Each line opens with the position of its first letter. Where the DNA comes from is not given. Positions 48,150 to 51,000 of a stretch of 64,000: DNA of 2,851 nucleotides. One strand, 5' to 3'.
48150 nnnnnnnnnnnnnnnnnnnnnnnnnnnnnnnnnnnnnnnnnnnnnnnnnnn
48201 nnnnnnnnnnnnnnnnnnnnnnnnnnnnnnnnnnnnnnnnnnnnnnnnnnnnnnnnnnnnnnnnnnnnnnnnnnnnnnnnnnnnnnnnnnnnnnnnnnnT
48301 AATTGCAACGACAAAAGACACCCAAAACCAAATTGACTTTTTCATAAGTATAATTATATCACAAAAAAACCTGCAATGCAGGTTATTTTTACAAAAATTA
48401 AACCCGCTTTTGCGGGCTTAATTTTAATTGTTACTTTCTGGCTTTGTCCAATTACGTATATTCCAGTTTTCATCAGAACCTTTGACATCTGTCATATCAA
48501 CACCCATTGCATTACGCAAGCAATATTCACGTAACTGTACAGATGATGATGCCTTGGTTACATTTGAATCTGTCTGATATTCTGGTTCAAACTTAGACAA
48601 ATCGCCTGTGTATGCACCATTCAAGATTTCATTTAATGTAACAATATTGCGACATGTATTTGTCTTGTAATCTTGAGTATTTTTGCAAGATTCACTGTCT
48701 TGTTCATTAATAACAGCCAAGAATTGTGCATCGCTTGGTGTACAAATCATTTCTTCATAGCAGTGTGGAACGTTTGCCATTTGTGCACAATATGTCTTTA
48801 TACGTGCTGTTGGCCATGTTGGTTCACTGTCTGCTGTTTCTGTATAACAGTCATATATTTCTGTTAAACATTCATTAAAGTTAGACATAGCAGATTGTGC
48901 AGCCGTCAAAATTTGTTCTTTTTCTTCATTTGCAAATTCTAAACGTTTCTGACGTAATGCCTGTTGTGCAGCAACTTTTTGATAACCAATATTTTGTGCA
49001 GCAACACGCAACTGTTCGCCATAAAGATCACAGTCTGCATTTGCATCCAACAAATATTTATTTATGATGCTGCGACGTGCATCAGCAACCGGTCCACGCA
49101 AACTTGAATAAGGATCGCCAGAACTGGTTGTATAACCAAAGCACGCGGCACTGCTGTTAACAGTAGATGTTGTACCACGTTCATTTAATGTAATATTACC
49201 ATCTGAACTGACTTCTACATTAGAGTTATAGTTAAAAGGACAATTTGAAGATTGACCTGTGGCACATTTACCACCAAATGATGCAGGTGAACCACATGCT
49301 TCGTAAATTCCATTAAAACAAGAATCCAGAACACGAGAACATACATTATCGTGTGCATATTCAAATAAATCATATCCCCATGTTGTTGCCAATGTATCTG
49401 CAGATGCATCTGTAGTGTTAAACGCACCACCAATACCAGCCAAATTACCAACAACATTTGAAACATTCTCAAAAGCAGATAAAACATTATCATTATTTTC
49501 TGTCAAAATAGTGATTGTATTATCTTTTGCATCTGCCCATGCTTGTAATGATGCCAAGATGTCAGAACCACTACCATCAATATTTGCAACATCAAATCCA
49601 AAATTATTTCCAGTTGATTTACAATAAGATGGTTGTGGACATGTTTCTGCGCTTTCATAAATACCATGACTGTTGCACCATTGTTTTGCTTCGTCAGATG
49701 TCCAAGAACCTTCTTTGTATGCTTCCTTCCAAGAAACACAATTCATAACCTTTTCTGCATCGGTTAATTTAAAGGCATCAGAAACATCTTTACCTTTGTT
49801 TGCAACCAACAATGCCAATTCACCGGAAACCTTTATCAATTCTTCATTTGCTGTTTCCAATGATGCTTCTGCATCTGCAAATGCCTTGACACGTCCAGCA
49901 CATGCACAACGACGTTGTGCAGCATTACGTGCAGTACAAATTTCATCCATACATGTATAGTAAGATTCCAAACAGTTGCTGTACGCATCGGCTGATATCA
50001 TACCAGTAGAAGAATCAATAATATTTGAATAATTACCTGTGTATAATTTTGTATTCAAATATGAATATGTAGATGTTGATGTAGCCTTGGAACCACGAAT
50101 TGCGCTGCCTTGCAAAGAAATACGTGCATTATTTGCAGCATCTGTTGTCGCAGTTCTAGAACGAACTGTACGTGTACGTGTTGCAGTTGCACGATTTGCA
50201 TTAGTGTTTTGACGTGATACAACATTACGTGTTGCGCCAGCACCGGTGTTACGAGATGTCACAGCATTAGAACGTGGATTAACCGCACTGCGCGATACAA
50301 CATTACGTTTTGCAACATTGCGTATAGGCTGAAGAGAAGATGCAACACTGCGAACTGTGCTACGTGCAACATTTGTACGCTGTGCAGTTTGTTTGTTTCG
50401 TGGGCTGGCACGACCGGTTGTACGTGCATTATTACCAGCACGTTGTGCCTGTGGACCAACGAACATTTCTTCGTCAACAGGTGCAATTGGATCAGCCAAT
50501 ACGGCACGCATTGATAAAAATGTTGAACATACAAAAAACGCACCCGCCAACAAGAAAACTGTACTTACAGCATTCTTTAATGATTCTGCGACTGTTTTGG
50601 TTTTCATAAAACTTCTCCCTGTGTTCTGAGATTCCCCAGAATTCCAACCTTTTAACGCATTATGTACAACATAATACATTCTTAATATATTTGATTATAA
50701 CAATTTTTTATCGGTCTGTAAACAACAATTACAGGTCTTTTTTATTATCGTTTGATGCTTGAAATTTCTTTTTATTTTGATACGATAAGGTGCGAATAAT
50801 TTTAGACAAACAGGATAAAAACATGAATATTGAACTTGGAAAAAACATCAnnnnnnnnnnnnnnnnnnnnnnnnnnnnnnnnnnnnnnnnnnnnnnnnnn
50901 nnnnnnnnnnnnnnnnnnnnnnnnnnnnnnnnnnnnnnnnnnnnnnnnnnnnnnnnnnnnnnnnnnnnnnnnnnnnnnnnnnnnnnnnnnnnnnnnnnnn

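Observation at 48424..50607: Large orphan secreted protein: Arg/Asn/Ser/Thr repeat region plus a 24-cysteine domain, inserted between ftsQ and valS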

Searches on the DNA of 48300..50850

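Call 91: search_rna_families(source=window, start=48300, end=50850, threshold=evalue, max_evalue=1)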
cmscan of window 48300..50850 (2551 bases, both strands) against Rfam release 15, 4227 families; matches with E-value up to 1: 5.
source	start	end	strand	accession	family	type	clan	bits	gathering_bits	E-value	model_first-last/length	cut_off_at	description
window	48358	48423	-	RF02064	STnc370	Gene; sRNA;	-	27.8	54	0.64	1-71/71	no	Enterobacterial sRNA STnc370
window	48363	48422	-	RF02083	OrzO-P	Gene; antitoxin;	-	23.5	60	0.86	1-76/76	no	OrzO-P RNA antitoxin family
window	48389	48451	-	RF02063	STnc350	Gene; sRNA;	-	23.4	60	0.25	1-68/68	no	Salmonella enterica sRNA STnc350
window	48322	48426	+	RF00506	Thr_leader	Cis-reg; leader;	-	23.1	55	0.22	1-118/118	no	Threonine operon leader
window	48378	48480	-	RF02620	BSnc119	Gene; sRNA;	-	21.4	115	0.83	1-90/90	no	Brucella sRNA 119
